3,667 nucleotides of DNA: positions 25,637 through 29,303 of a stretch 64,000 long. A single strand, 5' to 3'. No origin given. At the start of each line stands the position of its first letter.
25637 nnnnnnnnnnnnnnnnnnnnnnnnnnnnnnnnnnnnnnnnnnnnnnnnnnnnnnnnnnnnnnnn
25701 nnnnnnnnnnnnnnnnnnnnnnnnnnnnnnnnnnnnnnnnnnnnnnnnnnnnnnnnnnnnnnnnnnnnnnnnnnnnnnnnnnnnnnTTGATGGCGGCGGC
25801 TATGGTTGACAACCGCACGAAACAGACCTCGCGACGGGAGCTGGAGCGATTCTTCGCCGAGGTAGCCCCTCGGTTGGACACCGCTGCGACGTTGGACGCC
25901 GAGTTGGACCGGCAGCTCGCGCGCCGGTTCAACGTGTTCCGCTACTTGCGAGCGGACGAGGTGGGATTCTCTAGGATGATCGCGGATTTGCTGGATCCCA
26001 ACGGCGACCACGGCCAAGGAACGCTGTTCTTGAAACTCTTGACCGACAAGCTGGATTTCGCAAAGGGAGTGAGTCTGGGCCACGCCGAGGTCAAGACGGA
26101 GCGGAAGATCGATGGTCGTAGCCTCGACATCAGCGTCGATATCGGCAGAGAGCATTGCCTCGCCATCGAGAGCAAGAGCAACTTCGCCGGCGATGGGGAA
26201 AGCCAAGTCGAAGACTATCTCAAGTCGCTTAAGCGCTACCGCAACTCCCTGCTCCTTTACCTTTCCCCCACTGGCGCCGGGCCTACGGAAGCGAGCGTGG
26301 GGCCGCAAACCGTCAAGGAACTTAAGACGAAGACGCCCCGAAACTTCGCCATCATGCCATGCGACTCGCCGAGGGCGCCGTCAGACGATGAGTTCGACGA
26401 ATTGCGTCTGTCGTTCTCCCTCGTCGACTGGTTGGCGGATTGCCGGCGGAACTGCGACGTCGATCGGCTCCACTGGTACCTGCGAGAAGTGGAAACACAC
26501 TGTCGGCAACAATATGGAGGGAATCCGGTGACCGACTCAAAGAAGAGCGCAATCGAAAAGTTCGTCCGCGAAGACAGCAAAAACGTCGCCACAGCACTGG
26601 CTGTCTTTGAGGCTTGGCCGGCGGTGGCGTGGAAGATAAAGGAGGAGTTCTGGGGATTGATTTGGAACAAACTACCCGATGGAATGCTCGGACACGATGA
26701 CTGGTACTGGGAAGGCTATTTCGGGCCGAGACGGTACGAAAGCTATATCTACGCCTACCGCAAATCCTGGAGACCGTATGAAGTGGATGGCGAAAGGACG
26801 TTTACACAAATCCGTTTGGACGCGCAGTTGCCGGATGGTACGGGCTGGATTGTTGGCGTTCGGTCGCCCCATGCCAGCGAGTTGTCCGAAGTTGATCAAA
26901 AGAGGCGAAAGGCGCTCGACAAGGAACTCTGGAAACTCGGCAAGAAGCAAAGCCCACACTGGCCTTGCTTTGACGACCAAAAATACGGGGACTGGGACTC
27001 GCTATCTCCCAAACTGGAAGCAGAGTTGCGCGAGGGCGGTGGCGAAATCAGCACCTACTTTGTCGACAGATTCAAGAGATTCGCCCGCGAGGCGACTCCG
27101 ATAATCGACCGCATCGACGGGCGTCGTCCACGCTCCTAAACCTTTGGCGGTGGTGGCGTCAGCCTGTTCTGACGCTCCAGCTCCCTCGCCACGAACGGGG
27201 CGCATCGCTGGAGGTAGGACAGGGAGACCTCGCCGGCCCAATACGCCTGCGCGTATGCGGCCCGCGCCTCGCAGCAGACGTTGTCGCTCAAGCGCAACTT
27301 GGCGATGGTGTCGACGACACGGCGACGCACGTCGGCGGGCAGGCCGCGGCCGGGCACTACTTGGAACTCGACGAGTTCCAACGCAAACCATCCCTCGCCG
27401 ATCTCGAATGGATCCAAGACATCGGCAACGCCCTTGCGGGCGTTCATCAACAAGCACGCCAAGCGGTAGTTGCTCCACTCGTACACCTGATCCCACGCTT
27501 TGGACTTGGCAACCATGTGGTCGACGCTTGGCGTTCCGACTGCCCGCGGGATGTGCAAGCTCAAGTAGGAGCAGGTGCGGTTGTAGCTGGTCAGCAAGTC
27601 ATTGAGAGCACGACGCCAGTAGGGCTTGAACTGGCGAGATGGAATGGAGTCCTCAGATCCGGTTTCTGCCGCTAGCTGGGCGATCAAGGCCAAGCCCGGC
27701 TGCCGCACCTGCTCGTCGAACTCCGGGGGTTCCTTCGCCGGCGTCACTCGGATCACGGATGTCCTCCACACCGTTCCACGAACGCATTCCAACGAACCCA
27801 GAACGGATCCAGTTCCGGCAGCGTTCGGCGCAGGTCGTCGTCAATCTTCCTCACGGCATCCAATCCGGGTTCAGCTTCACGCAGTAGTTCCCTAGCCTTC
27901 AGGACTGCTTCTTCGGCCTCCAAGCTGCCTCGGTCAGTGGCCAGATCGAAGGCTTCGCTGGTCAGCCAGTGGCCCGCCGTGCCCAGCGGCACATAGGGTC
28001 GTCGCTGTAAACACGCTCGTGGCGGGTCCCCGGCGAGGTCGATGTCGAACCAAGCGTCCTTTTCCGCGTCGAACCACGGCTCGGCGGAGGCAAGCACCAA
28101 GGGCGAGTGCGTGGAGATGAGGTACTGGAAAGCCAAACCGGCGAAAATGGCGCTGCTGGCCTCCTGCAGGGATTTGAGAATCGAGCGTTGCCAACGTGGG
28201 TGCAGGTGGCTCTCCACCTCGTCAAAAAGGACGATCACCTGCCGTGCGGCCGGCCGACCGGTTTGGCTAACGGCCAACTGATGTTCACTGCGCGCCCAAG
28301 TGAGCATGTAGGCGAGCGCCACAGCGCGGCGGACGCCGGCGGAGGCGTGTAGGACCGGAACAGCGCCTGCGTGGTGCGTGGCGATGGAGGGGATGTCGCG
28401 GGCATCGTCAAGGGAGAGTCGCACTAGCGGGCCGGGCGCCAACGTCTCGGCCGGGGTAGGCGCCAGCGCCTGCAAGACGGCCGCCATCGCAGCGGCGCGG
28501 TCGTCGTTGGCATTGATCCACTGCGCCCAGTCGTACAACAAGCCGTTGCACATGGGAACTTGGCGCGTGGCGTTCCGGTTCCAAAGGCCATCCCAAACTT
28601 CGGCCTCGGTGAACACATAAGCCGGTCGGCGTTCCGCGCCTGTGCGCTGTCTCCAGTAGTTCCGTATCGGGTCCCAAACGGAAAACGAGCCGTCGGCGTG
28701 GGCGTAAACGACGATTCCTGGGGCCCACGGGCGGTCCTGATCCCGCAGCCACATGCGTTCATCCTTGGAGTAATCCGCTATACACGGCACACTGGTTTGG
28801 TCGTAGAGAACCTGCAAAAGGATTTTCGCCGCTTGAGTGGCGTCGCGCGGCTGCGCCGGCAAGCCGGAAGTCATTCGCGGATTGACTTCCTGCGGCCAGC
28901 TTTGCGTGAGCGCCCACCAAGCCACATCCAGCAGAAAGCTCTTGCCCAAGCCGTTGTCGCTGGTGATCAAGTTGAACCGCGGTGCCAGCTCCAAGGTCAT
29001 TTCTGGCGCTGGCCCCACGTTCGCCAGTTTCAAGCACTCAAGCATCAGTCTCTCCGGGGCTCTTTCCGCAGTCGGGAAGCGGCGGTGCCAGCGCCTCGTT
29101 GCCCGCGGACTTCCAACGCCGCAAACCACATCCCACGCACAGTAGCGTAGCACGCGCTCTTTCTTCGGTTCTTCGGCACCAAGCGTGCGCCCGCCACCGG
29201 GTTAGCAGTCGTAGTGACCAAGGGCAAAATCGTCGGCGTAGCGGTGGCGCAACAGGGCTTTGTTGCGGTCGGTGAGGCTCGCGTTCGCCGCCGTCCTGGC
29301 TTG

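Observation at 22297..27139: Three-gene operon (unknown / unknown helical protein / PDDEXK nuclease) next to Septu: possible novel defence system, now doubly inactivated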

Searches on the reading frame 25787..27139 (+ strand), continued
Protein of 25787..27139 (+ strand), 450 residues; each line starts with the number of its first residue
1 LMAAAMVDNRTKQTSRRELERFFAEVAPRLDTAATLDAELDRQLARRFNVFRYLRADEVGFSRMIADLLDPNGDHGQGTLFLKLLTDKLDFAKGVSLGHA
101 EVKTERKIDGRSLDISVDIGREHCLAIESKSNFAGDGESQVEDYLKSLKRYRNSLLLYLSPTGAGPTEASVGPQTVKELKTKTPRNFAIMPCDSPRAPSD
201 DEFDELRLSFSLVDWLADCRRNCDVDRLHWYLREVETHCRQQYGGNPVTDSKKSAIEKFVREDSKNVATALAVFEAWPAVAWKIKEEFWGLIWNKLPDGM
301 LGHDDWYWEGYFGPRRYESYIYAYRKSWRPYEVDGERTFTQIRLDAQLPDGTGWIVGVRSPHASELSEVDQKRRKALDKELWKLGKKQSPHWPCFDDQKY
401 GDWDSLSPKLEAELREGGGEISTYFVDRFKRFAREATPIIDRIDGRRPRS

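Call 92: search_protein_families(library=padloc, proteins=[L017:9436-10578:-, L017:3953-5944:+, L017:13414-14676:-, L007:11329-13335:-, L019:6806-7990:+], max_evalue=0.00001)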
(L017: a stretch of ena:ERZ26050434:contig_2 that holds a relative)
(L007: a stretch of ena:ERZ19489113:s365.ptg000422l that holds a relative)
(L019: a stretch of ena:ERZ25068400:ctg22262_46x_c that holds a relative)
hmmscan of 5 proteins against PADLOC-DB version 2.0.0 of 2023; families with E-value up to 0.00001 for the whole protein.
L017:9436-10578:- (380 aa): 0 families

L017:3953-5944:+ (663 aa): 2 families
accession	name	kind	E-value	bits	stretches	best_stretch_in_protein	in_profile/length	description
PDLC03419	REase_II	-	5.9e-91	303.8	1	13-582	8-597/695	Type II restriction enzyme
PDLC03485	REase_II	-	6.4e-64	214.4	1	10-370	6-358/611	Type II restriction enzyme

L017:13414-14676:- (420 aa): 0 families

L007:11329-13335:- (668 aa): 1 family
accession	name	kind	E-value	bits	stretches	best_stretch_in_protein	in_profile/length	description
PDLC04421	PDC-M11A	-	3.3e-11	40.6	0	413-632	248-458/486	-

L019:6806-7990:+ (394 aa): 0 families

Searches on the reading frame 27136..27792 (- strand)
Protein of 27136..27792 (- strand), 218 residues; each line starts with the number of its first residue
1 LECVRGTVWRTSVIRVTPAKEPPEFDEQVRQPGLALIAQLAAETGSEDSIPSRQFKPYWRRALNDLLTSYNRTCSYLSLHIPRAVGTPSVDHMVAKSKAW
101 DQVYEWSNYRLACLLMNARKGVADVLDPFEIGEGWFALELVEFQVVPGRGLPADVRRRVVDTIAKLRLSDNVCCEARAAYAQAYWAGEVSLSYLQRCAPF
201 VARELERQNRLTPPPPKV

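Call 3: search_protein_families(library=pfam, proteins=[window:27136-27792:-], max_evalue=0.1)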
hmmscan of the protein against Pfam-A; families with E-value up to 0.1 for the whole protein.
window:27136-27792:- (218 aa): 0 families

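Call 4: search_protein_families(library=padloc, proteins=[window:27136-27792:-], max_evalue=0.1)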
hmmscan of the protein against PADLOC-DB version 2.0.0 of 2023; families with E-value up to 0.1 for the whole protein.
window:27136-27792:- (218 aa): 16 families
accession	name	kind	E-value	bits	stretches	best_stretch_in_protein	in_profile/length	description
PDLC00348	PtuB1|PtuB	-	3e-66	220.7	1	14-211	2-193/198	Unknown function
PDLC00315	PtuB1|PtuB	-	4.4e-08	31.2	1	53-124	13-80/227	Unknown function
PDLC00337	PtuB1|PtuB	-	2.5e-06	25.5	1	14-124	2-108/216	Unknown function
PDLC00330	PtuB1|PtuB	-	1.2e-05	23.3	1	38-120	28-109/271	Unknown function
PDLC00351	PtuB1|PtuB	-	1.6e-05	23.1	1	59-186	44-177/195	Unknown function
PDLC00342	PtuB1|PtuB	-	3e-05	21.5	1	64-126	40-102/247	Unknown function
PDLC00336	PtuB1|PtuB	-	6.6e-05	20.7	1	66-126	58-117/250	Unknown function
PDLC00340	PtuB1|PtuB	-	0.00034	18.3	1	61-120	57-110/268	Unknown function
PDLC00324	PtuB1|PtuB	-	0.00046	18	1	63-115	34-84/209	Unknown function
PDLC00325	PtuB1|PtuB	-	0.0028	15.3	1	68-126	48-107/213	Unknown function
PDLC00332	PtuB1|PtuB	-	0.0034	15.2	0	53-115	28-89/212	Unknown function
PDLC00345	PtuB1|PtuB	-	0.0037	14.8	1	63-126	43-107/223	Unknown function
PDLC00323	PtuB1|PtuB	-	0.0041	14.8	1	89-129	49-91/215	Unknown function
PDLC00350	PtuB1|PtuB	-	0.0084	14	1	88-128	67-107/224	Unknown function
PDLC00335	PtuB1|PtuB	-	0.011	13.3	1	68-127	45-105/214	Unknown function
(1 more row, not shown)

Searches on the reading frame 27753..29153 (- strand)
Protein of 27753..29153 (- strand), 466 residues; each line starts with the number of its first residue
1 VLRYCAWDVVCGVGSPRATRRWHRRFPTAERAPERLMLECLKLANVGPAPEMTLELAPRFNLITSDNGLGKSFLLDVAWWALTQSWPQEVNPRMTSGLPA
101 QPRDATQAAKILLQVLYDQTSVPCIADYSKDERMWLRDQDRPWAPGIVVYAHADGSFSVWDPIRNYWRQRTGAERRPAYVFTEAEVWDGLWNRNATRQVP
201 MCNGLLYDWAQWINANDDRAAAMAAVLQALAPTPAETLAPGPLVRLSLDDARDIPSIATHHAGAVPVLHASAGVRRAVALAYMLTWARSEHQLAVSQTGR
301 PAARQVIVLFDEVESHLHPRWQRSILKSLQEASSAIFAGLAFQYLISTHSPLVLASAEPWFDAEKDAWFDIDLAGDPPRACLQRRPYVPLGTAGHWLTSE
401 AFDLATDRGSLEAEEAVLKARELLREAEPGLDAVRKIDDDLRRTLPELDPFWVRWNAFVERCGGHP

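Call 3: search_protein_families(library=pfam, proteins=[window:27753-29153:-], max_evalue=0.1)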
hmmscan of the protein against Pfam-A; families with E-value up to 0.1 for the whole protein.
window:27753-29153:- (466 aa): 4 families
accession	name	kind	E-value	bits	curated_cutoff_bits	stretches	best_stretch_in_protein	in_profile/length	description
PF13304.12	AAA_21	-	2.1e-13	51.4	27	1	259-355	227-304/304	AAA domain, putative AbiEii toxin, Type IV TA system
PF13175.12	AAA_15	-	2.3e-10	41.1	32.1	1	265-352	296-372/374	AAA ATPase domain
PF02463.25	SMC_N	-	0.00031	20.7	40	0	52-93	18-59/220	RecF/RecN/SMC N terminal domain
PF13476.12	AAA_23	-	0.0024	19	27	1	41-87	2-48/201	AAA domain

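Call 4: search_protein_families(library=padloc, proteins=[window:27753-29153:-], max_evalue=0.1)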
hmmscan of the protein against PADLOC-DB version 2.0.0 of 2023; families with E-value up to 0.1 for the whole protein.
window:27753-29153:- (466 aa): 121 families (the best 25 are shown)
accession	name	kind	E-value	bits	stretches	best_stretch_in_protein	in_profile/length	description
PDLC00307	PtuA1|PtuA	-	5.4e-146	484.8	1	37-461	1-419/424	AAA ATPase domain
PDLC00270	PtuA1|PtuA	-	6.1e-111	369.6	1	34-463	211-624/627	AAA ATPase domain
PDLC00271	PtuA1|PtuA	-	1.9e-21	75.1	2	297-359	271-327/421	AAA ATPase domain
PDLC00278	PtuA1|PtuA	-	2.1e-20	71.4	2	223-358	207-335/436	AAA ATPase domain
PDLC02980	AriA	-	6e-19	67.1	1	253-355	221-304/304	-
PDLC00310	PtuA1|PtuA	-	6.5e-19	66.3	1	259-356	246-336/443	AAA ATPase domain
PDLC00277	PtuA1|PtuA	-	5.2e-17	60.2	2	259-359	240-333/423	AAA ATPase domain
PDLC00311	PtuA1|PtuA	-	1.2e-16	58.8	2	280-355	283-352/455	AAA ATPase domain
PDLC00305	PtuA1|PtuA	-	1.3e-16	59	2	307-359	247-293/392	AAA ATPase domain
PDLC00298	PtuA1|PtuA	-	1.4e-16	58.6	2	307-358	284-329/423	AAA ATPase domain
PDLC02913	ATPase_I-A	-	3.8e-16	57.3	1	301-356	360-409/508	-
PDLC00304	PtuA1|PtuA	-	1e-15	55.9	1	256-358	244-336/444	AAA ATPase domain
PDLC00267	PtuA1|PtuA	-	2.1e-15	54.8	2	298-357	279-332/438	AAA ATPase domain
PDLC00299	PtuA1|PtuA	-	3.9e-15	53.8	1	305-356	378-423/535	AAA ATPase domain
PDLC00295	PtuA1|PtuA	-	1.5e-14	51.9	1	262-358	251-338/451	AAA ATPase domain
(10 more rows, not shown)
